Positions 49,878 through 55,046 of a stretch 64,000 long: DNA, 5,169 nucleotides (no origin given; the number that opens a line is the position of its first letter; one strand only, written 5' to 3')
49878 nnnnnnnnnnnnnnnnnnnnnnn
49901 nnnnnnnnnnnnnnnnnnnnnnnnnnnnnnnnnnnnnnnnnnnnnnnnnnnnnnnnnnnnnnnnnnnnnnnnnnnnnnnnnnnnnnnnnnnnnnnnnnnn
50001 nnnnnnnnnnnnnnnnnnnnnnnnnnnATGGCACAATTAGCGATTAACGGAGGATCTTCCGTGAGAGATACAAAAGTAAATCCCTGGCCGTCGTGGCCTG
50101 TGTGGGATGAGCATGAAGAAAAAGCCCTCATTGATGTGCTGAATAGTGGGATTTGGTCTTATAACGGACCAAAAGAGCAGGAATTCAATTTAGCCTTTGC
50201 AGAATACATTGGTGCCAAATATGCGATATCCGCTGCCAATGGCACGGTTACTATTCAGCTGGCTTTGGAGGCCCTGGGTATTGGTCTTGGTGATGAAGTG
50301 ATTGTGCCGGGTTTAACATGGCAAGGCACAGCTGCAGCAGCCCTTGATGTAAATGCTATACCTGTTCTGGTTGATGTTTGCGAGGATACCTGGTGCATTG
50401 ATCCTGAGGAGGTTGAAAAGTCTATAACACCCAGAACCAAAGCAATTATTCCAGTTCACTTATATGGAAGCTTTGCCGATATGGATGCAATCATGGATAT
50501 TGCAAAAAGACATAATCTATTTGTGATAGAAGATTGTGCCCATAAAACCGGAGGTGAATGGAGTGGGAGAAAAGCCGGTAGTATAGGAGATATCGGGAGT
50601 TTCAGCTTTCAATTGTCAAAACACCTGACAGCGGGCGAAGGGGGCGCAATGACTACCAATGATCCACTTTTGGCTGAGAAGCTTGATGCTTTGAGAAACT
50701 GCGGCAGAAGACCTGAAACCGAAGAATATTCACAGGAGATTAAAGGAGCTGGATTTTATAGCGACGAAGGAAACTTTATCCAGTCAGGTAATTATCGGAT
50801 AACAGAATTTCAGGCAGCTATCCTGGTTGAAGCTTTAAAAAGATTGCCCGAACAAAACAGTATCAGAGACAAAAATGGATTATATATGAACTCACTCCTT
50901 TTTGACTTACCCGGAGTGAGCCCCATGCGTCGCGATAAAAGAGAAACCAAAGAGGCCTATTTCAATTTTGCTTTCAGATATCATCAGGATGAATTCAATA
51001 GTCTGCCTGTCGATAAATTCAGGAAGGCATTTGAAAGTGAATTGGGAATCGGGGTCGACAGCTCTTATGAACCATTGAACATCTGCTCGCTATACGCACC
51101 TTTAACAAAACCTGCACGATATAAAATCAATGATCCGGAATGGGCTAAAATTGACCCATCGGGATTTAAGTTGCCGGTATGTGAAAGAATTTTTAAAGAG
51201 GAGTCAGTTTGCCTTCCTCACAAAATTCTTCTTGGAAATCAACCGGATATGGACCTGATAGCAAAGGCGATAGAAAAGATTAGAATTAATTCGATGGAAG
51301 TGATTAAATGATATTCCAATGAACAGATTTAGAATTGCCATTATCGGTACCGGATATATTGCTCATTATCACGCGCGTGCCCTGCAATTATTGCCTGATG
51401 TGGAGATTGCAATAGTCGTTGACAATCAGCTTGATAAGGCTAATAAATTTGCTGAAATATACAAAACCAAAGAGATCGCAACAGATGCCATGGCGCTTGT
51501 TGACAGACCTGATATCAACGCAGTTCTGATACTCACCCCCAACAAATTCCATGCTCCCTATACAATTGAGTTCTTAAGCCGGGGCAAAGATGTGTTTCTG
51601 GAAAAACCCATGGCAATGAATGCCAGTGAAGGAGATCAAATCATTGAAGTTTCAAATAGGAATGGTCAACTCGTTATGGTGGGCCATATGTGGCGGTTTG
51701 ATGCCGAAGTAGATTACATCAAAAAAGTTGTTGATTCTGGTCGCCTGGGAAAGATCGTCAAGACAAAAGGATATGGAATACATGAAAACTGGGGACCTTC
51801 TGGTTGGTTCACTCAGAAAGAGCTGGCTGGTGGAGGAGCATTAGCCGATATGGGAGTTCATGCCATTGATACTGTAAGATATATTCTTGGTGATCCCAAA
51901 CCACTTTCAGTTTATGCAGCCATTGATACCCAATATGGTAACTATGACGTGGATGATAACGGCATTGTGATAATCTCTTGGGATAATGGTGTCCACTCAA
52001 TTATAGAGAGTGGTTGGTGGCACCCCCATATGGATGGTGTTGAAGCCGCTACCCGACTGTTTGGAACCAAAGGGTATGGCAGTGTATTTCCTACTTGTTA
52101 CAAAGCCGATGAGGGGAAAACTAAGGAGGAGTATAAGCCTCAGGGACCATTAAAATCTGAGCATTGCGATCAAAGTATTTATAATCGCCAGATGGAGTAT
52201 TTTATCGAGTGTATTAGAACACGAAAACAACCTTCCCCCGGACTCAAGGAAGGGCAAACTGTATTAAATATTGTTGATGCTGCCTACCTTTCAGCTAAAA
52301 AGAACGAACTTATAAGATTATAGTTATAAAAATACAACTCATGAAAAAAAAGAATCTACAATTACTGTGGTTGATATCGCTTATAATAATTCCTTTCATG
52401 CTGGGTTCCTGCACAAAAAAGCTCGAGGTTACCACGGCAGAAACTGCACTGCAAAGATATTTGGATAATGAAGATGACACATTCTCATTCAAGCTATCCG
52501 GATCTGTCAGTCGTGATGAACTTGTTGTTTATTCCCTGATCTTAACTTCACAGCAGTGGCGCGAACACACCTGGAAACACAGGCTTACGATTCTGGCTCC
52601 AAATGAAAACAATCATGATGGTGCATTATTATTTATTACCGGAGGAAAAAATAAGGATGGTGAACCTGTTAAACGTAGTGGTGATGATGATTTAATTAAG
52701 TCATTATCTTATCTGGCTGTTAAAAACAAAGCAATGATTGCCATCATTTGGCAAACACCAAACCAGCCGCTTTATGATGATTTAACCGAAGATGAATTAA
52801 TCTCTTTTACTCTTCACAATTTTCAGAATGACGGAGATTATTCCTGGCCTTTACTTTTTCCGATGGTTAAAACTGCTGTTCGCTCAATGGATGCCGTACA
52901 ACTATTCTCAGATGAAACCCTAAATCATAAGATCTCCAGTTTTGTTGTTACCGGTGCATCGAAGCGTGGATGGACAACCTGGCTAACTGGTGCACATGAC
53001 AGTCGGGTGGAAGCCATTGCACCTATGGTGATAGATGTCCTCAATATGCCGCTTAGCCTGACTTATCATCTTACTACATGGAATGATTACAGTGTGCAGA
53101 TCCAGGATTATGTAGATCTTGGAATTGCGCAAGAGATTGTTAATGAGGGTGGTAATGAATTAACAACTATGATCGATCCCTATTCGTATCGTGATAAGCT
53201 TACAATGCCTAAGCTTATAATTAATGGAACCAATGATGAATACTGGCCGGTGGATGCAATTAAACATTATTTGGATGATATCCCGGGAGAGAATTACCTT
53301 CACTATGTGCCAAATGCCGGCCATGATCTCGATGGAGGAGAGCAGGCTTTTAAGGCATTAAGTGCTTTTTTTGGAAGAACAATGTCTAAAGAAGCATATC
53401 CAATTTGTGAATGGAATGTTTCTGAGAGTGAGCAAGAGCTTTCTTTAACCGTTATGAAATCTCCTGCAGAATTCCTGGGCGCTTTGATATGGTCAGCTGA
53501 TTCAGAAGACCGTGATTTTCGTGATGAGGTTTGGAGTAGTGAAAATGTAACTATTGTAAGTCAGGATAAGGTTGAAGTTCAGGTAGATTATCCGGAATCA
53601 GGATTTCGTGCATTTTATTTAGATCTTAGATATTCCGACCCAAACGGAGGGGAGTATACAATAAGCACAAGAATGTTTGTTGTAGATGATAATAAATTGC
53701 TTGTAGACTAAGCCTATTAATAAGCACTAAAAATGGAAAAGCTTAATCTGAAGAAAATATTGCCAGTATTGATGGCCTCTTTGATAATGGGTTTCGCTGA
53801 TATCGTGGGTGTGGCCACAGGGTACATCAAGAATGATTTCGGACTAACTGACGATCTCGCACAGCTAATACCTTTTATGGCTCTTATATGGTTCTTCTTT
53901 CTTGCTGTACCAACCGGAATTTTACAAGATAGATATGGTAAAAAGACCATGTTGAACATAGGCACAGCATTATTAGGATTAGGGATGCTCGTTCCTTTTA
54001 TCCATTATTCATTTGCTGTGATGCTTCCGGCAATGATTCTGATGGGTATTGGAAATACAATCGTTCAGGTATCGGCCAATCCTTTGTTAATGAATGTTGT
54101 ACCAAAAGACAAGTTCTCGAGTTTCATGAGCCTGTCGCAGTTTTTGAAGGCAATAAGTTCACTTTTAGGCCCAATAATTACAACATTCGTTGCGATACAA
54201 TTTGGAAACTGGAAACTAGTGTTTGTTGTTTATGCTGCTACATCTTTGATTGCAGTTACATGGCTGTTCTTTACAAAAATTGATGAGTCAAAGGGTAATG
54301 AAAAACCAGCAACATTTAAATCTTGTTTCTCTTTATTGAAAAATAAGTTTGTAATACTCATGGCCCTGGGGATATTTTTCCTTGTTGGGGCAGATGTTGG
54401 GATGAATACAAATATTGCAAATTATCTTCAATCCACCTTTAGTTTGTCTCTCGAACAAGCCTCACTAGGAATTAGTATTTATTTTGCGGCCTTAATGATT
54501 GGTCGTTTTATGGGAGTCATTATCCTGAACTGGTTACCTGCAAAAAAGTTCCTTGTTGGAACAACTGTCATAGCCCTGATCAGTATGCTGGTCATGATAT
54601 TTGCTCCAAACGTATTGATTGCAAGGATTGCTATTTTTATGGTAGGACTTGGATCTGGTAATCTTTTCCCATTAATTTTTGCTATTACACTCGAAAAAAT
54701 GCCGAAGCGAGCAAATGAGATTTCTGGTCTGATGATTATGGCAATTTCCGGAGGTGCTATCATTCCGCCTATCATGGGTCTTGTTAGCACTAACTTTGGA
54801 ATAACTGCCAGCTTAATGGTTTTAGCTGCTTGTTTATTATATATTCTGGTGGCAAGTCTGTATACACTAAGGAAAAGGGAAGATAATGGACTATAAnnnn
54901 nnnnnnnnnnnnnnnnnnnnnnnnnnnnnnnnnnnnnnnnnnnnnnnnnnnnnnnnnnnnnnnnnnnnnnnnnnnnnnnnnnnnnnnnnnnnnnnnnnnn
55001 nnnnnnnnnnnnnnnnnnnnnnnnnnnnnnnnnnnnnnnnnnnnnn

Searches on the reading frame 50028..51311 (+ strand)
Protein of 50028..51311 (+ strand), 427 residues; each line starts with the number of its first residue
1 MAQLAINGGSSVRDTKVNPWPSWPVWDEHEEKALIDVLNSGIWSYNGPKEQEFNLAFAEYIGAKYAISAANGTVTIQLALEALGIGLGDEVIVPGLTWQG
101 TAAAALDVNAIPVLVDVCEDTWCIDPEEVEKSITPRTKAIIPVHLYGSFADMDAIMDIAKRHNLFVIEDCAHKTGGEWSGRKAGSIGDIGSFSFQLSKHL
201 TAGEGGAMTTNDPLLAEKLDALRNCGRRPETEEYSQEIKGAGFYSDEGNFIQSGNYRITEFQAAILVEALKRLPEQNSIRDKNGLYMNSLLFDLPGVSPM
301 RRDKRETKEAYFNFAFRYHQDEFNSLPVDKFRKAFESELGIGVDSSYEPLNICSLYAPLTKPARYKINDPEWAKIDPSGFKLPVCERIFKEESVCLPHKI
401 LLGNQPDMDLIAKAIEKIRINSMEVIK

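Call 6: search_protein_families(library=pfam, proteins=[window:50028-51311:+])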
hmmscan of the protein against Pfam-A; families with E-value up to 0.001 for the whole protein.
window:50028-51311:+ (427 aa): 3 families
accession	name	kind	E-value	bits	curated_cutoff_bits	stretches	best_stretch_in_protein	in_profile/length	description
PF01041.23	DegT_DnrJ_EryC1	-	2.7e-98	330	19.8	1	27-368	4-329/360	DegT/DnrJ/EryC1/StrS aminotransferase family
PF00155.27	Aminotran_1_2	-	7.8e-07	29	19.7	1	43-176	36-192/361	Aminotransferase class I and II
PF01053.26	Cys_Met_Meta_PP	-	0.00028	20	27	1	48-174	52-178/381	Cys/Met metabolism PLP-dependent enzyme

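Call 7: search_protein_families(library=ncbifam, proteins=[window:50028-51311:+])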
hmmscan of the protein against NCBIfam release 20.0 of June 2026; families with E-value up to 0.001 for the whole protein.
window:50028-51311:+ (427 aa): 16 families
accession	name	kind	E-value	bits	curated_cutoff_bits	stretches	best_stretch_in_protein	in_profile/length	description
TIGR03588.1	PseC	equivalog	3.1e-57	194.2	423.5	1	27-363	10-343/380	UDP-4-amino-4,6-dideoxy-N-acetyl-beta-L-altrosamine transaminase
NF008658.2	PRK11658.1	equivalog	2.7e-56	190.9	631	1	22-335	8-313/379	UDP-4-amino-4-deoxy-L-arabinose aminotransferase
TIGR04181.1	NHT_00031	hypoth_equivalog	1.2e-50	172.4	420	1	23-316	5-300/359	LegC family aminotransferase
TIGR04427.1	PLP_DesI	equivalog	4.7e-47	160.9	650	1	35-304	39-290/390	dTDP-4-dehydro-6-deoxyglucose aminotransferase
NF008687.0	PRK11706.1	equivalog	6.9e-46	156.7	375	1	24-280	7-256/375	dTDP-4-amino-4,6-dideoxygalactose transaminase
NF011936.0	PRK15407.1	equivalog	1.6e-43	149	423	1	22-321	40-357/440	lipopolysaccharide biosynthesis protein RfbH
TIGR02379.1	ECA_wecE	subfamily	1.8e-41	142.2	434.85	1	23-227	6-211/376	dTDP-4-amino-4,6-dideoxy-D-glucose transaminase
NF004770.0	PRK06108.1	subfamily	3.2e-09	36.1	422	1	66-170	99-210/396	pyridoxal phosphate-dependent aminotransferase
NF005744.0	PRK07568.1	subfamily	1e-06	27.8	389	1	72-173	97-205/398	pyridoxal phosphate-dependent aminotransferase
NF041364.1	GntC_guanitoxin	equivalog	3.3e-06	26.2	415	1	85-170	81-174/356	guanitoxin biosynthesis PLP-dependent (S)-gamma-hydroxy-L-arginine cyclodehydratase GntC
NF005817.0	PRK07683.1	equivalog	9.3e-06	24.6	575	1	71-169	97-200/387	aminotransferase A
NF004975.0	PRK06348.1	equivalog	2.5e-05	23.5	549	1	74-169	100-201/384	pyridoxal phosphate-dependent aminotransferase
NF005816.0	PRK07682.1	equivalog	2.7e-05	23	620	1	69-169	96-202/390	aminotransferase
NF041091.1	asp_aminotase_Arch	equivalog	0.0002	20.3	550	1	85-169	108-199/376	aspartate aminotransferase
NF004769.0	PRK06107.1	equivalog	0.00034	19.5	617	1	66-141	95-171/402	aspartate transaminase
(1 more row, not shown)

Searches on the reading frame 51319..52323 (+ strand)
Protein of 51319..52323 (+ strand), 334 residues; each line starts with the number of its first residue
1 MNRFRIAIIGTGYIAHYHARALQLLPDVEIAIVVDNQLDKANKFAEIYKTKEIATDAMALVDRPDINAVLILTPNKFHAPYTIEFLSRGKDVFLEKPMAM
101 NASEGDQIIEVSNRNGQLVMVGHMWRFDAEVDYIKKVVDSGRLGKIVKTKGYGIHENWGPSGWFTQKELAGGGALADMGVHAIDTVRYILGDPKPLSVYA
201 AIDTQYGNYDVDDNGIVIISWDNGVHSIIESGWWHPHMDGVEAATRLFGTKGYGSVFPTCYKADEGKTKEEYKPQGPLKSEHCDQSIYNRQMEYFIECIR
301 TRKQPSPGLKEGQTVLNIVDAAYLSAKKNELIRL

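Call 6: search_protein_families(library=pfam, proteins=[window:51319-52323:+])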
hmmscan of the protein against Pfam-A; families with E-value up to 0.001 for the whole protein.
window:51319-52323:+ (334 aa): 4 families
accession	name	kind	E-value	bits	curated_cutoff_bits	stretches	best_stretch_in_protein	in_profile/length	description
PF01408.29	GFO_IDH_MocA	-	1.8e-27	96.9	24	1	4-123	1-120/120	Oxidoreductase family, NAD-binding Rossmann fold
PF22725.1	GFO_IDH_MocA_C3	-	3.3e-25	88.9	27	1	133-252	3-121/124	GFO/IDH/MocA C-terminal domain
PF02894.22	GFO_IDH_MocA_C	-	3.6e-18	66.6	22.9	1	135-330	1-214/218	Oxidoreductase family, C-terminal alpha/beta domain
PF19051.5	GFO_IDH_MocA_C2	-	1.6e-05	25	23.3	1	172-230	83-142/254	Oxidoreductase family, C-terminal alpha/beta domain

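Call 7: search_protein_families(library=ncbifam, proteins=[window:51319-52323:+])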
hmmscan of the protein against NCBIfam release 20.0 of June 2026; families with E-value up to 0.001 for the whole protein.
window:51319-52323:+ (334 aa): 10 families
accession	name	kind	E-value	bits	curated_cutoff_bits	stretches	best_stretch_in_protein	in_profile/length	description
TIGR04380.1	myo_inos_iolG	equivalog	4.7e-50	170.3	355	1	4-332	2-329/330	inositol 2-dehydrogenase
NF040723.1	UDP-GlcNAcDh_Arch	equivalog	8.8e-41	140.4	450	1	5-326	2-301/302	UDP-N-acetylglucosamine 3-dehydrogenase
NF052479.1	LevoglcsnDh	equivalog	2.6e-33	115.2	650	1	1-194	1-206/386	levoglucosan dehydrogenase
NF041392.1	XylDh_Gfo6_Halo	equivalog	2.9e-29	102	350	1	4-333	17-349/350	D-xylose 1-dehydrogenase Gfo6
NF052679.1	InsChiInosDhIolG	equivalog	4.2e-22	78.6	540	1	4-226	3-222/343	bifunctional inositol 2-dehydrogenase/D-chiro-inositol 1-dehydrogenase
NF008607.0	PRK11579.1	subfamily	7.9e-20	71.1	330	1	3-199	4-198/346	oxidoreductase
NF007574.0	PRK10206.1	equivalog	3e-15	56.1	352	1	30-197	31-194/345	oxidoreductase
NF058561.1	BT_2158_fam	equivalog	8.1e-09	34.6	750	1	4-153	36-184/487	glycoside 3-dehydrogenase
NF058563.1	BT_2159_fam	equivalog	2.4e-08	33.4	650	1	5-189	2-182/350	disaccharide 3-dehydrogenase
NF045512.1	PyrPipCarbRedLhpI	equivalog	0.00026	20.3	400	1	5-76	125-196/298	bifunctional Delta(1)-pyrroline-2-carboxylate/Delta(1)-piperideine-2-carboxylate reductase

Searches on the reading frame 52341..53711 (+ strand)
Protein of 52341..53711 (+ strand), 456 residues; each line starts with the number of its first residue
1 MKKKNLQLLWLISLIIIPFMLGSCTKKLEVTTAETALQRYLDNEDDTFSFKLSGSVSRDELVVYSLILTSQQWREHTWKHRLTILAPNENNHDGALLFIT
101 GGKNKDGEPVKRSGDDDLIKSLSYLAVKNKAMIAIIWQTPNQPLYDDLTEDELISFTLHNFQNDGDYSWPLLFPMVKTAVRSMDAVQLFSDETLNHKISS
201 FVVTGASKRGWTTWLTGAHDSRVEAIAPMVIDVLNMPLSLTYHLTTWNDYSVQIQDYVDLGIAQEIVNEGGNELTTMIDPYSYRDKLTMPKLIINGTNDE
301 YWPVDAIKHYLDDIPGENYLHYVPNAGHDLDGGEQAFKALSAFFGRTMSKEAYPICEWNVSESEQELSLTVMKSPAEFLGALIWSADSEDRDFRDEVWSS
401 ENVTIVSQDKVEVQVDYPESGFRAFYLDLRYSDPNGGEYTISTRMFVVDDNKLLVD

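Call 6: search_protein_families(library=pfam, proteins=[window:52341-53711:+])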
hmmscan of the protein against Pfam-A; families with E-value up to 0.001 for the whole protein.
window:52341-53711:+ (456 aa): 1 family
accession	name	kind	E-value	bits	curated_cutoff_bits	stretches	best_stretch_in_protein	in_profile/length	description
PF10142.15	PhoPQ_related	-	1.9e-105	353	20.3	1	37-394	1-367/367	PhoPQ-activated pathogenicity-related protein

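Call 7: search_protein_families(library=ncbifam, proteins=[window:52341-53711:+])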
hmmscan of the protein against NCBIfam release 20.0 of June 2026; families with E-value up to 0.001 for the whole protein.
window:52341-53711:+ (456 aa): 0 families

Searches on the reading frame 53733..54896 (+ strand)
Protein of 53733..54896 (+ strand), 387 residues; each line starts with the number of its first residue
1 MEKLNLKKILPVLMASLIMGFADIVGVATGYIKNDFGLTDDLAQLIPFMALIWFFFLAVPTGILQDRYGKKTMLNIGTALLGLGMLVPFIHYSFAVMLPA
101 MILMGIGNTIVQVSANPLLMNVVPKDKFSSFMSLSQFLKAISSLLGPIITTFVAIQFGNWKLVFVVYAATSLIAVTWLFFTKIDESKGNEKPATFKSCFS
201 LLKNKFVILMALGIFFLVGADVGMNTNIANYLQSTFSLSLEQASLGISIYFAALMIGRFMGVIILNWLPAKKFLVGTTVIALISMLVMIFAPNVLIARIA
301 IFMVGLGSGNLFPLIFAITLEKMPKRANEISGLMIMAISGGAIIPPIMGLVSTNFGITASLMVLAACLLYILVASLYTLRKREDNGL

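Call 6: search_protein_families(library=pfam, proteins=[window:53733-54896:+])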
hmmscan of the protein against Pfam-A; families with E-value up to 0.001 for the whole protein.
window:53733-54896:+ (387 aa): 2 families
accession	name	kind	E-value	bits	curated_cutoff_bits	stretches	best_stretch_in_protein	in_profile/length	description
PF07690.21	MFS_1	-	6.5e-47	160.6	33.4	2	14-344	4-345/347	Major Facilitator Superfamily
PF00083.30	Sugar_tr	-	0.00044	19.7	22.3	0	58-181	63-191/452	Sugar (and other) transporter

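Call 7: search_protein_families(library=ncbifam, proteins=[window:53733-54896:+])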
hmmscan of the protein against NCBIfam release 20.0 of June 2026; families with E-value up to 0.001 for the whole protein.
window:53733-54896:+ (387 aa): 26 families (the best 25 are shown)
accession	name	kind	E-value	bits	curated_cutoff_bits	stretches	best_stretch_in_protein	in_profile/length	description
TIGR01272.1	gluP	subfamily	1.7e-27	96.8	202.55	1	196-372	131-308/310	glucose/galactose MFS transporter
NF002982.0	PRK03699.1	equivalog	3.5e-20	72.4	221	1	15-377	17-377/395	MFS transporter TsgA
TIGR00885.1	fucP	equivalog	7.6e-17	61.6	280.4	1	161-369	191-396/410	L-fucose:H+ symporter permease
NF046060.1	NagP_SO3503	equivalog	6.4e-15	55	625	2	16-154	15-157/423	N-acetylglucosamine MFS transporter NagP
TIGR00710.1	efflux_Bcr_CflA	subfamily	3.4e-13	49.8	200.9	1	31-377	30-382/385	Bcr/CflA family efflux MFS transporter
TIGR00881.1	2A0104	subfamily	5.9e-13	48.6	407.75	2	27-179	16-165/379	phosphoglycerate transporter protein PgtP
TIGR00893.1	2A0114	subfamily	5.6e-12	45.3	395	1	22-370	8-390/399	D-galactonate transporter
TIGR00900.1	2A0121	subfamily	1.3e-11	44.5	319.6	1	45-374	38-357/364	H+ Antiporter protein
TIGR00880.1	2_A_01_02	superfamily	7.9e-11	42.2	131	1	55-180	12-136/141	multidrug resistance protein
NF007524.0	PRK10133.1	equivalog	9.5e-10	37.9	427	1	155-374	208-428/438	L-fucose:H+ symporter permease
TIGR00895.1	2A0115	subfamily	7.4e-09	35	418.55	1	14-180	24-190/398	aromatic acid/H+ symport family MFS transporter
NF008654.0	PRK11652.1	equivalog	1.3e-08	34.1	479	1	31-384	34-390/397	multidrug efflux MFS transporter EmrD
NF049980.1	SfMCT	equivalog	2.2e-08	33.2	320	1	15-365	11-375/378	L-lactate MFS transporter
TIGR00891.1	2A0112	subfamily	2.4e-07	30.2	552.9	1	24-187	30-192/405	sialate:H+ symport family MFS transporter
NF008270.1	PRK11043.1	equivalog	6.6e-07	28.8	430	1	62-205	61-204/382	purine nucleoside transporter PunC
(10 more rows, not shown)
